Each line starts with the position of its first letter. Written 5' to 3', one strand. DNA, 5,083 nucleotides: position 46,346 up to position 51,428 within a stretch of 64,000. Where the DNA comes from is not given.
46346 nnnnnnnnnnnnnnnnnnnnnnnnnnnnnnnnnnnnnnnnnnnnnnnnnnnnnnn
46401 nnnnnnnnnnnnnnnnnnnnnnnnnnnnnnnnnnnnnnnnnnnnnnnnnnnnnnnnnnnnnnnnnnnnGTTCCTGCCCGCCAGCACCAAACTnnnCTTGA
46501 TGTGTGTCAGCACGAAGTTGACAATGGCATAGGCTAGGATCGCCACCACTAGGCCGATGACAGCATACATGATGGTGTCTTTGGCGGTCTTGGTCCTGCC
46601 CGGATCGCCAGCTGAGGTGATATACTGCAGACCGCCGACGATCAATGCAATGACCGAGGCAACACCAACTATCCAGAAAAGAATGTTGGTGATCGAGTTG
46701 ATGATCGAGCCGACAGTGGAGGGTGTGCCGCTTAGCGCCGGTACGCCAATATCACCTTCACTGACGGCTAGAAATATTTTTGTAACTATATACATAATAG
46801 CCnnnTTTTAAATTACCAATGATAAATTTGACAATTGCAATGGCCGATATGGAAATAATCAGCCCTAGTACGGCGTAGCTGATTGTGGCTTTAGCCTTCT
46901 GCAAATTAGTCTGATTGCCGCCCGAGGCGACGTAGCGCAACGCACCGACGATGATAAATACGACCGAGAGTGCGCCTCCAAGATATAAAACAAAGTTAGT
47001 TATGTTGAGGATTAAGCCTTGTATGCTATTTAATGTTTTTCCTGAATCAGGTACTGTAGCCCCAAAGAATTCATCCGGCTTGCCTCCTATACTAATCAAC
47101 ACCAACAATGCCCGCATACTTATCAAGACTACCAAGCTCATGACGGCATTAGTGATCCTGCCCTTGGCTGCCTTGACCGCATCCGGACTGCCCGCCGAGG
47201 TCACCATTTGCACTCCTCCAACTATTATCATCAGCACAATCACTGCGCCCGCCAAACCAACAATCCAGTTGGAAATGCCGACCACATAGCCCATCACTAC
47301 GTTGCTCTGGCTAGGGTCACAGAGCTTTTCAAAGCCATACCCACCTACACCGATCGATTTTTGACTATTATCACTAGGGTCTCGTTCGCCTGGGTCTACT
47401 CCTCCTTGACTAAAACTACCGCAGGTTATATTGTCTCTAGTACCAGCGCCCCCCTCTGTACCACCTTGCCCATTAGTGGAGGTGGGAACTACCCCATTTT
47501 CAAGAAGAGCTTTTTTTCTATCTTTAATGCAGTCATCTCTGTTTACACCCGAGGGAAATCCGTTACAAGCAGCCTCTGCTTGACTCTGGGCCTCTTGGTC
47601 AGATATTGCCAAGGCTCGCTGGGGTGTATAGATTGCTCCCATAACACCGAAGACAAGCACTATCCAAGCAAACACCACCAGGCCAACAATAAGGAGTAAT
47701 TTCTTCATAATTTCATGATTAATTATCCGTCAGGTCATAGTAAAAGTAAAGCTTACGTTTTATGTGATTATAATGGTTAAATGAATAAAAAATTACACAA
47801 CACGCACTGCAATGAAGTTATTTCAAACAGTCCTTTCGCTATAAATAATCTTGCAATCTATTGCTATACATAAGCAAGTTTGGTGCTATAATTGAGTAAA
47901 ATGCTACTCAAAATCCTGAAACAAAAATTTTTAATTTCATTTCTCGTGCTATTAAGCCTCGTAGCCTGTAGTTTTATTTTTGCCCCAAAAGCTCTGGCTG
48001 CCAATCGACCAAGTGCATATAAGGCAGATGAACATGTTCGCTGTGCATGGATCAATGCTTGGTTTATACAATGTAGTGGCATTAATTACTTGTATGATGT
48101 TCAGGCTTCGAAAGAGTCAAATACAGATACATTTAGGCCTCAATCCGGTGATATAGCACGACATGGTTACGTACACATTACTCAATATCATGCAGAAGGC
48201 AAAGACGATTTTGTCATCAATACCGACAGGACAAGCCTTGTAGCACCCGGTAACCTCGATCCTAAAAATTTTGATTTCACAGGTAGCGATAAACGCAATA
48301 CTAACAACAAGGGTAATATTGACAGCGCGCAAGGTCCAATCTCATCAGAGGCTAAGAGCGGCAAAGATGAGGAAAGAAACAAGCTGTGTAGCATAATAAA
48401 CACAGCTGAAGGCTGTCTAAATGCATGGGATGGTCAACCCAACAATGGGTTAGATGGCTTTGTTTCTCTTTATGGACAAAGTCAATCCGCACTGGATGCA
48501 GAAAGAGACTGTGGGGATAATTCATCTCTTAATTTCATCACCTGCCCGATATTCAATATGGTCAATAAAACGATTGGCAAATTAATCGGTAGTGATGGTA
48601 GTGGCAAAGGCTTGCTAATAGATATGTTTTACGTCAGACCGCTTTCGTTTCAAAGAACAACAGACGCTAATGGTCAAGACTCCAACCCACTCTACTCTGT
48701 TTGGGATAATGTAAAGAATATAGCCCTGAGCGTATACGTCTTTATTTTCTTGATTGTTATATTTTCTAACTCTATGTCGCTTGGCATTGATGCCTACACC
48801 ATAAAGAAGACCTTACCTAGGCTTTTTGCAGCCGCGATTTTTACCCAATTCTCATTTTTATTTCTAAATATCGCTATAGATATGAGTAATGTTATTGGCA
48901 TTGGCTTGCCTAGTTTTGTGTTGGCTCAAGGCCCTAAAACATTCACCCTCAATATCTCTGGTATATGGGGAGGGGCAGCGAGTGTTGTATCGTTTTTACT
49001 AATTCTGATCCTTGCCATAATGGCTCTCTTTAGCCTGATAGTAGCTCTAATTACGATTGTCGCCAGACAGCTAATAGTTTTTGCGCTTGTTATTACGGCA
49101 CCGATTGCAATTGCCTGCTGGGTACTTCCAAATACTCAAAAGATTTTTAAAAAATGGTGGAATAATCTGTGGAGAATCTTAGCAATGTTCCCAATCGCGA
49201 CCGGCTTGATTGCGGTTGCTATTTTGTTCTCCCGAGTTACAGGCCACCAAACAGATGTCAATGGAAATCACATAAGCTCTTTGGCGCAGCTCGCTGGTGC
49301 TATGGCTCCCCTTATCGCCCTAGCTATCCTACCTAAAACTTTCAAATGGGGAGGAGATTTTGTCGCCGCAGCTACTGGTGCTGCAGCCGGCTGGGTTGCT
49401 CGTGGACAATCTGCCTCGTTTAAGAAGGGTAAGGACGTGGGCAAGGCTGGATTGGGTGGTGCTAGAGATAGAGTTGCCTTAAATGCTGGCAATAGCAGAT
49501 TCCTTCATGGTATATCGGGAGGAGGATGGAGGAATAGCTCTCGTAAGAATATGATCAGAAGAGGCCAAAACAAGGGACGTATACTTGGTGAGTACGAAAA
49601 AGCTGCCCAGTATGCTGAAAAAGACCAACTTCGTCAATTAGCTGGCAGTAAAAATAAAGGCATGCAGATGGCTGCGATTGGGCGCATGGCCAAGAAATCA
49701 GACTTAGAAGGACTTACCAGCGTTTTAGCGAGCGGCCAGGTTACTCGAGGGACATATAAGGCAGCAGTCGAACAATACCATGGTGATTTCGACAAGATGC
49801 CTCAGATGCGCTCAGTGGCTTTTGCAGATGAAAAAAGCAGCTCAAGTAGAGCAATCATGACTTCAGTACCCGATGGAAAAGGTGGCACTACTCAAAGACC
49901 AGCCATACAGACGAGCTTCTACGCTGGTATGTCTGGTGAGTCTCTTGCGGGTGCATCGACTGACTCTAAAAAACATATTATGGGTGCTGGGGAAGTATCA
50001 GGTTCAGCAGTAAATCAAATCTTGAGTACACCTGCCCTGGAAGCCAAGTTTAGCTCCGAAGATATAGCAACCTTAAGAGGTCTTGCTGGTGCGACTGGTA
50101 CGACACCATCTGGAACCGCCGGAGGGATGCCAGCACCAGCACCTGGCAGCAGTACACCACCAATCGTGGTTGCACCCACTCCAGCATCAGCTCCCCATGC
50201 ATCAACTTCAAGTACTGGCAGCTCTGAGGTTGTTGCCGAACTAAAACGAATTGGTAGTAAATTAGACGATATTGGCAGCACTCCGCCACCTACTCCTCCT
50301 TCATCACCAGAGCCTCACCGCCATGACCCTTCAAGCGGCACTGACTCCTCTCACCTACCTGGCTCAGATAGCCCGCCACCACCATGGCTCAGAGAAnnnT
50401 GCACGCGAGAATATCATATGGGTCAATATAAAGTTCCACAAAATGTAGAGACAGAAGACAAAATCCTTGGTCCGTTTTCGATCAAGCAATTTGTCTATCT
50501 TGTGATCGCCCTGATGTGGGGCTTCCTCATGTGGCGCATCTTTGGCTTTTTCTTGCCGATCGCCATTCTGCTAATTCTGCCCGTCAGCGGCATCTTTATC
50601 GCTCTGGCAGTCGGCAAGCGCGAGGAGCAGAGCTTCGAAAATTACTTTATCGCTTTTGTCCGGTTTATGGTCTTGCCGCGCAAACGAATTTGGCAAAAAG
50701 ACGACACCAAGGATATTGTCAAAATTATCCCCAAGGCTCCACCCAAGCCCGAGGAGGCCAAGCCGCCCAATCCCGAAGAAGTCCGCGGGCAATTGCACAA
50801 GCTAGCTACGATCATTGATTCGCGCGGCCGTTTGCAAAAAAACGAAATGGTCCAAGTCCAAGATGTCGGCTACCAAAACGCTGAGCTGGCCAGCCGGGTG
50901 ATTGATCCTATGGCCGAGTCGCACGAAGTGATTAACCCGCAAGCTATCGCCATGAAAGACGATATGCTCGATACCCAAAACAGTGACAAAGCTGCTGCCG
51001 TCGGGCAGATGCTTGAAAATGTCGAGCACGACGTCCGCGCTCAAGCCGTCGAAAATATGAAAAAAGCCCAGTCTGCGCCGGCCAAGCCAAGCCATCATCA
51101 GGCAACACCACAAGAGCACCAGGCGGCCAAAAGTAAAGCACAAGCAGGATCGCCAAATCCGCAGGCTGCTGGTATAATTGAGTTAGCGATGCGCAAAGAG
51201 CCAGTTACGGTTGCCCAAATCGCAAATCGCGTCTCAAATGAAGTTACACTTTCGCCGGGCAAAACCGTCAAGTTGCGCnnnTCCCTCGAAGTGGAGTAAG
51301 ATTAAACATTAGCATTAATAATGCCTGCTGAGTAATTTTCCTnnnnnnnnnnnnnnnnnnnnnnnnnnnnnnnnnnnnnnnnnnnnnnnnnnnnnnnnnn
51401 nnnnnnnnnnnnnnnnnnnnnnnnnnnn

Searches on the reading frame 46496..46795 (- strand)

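Call 51: search_protein_families(library=pfam, proteins=[window:46496-46795:-], max_evalue=0.01)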
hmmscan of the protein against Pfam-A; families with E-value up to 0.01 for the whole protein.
window:46496-46795:- (100 aa): 3 families
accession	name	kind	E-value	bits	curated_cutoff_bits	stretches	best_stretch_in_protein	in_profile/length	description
PF18895.5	T4SS_pilin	-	6.8e-15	55.3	26.6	1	27-95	4-71/71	Type IV secretion system pilin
PF04956.18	TrbC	-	4.5e-05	24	27.9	1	24-94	33-97/98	TrbC/VIRB2 pilin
PF13664.11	DUF4149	-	0.0027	18.4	24.6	1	24-97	26-90/102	Domain of unknown function (DUF4149)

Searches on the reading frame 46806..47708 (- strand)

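Call 51: search_protein_families(library=pfam, proteins=[window:46806-47708:-], max_evalue=0.01)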
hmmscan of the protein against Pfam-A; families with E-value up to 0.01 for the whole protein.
window:46806-47708:- (301 aa): 1 family
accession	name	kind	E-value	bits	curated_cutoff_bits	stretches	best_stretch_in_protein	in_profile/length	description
PF18895.5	T4SS_pilin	-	3.5e-20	72.3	26.6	2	145-201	12-67/71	Type IV secretion system pilin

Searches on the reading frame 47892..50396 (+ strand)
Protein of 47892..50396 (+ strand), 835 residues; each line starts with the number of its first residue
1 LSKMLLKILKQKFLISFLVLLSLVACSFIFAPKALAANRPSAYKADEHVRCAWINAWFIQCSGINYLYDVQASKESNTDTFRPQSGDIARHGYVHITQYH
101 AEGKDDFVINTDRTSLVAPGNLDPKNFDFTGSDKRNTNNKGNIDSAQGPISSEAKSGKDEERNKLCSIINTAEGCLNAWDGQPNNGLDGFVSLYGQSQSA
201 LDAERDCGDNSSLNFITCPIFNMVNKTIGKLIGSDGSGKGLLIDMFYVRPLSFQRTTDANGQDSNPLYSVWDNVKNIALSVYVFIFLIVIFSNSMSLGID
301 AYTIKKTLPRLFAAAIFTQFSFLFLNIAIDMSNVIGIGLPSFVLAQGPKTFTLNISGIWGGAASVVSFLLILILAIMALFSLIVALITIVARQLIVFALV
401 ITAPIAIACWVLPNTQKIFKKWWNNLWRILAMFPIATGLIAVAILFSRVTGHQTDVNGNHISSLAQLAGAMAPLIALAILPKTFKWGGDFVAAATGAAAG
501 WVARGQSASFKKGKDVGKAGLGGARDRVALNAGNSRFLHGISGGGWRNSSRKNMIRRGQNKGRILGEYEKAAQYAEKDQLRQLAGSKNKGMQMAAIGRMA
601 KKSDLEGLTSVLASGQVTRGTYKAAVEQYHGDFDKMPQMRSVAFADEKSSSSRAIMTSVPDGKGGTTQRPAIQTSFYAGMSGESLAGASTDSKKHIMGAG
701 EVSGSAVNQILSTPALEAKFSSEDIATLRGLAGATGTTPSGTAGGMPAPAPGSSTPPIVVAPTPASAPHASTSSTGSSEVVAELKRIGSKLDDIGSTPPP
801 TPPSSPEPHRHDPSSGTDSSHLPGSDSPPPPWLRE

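Call 4: search_protein_families(library=pfam, proteins=[window:47892-50396:+], max_evalue=0.01)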
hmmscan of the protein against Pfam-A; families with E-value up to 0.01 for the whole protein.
window:47892-50396:+ (835 aa): 0 families

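Call 5: search_protein_families(library=ncbifam, proteins=[window:47892-50396:+], max_evalue=0.01)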
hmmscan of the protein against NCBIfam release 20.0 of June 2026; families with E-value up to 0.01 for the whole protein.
window:47892-50396:+ (835 aa): 0 families

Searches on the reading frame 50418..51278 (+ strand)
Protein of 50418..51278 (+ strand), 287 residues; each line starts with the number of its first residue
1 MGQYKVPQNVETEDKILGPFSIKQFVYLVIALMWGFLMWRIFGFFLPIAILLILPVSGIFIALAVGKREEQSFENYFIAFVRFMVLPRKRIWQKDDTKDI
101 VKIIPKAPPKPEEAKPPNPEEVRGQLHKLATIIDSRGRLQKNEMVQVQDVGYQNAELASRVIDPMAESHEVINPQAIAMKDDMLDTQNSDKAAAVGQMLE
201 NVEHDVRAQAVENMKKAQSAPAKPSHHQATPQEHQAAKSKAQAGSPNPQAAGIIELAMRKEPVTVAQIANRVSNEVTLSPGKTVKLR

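Call 4: search_protein_families(library=pfam, proteins=[window:50418-51278:+], max_evalue=0.01)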
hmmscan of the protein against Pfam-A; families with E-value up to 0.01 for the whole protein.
window:50418-51278:+ (287 aa): 1 family
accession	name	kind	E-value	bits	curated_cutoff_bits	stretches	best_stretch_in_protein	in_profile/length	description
PF12666.12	PrgI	-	1e-13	52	27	1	5-91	1-90/91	PrgI family protein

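Call 5: search_protein_families(library=ncbifam, proteins=[window:50418-51278:+], max_evalue=0.01)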
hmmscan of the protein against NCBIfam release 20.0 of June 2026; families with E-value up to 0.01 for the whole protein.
window:50418-51278:+ (287 aa): 0 families
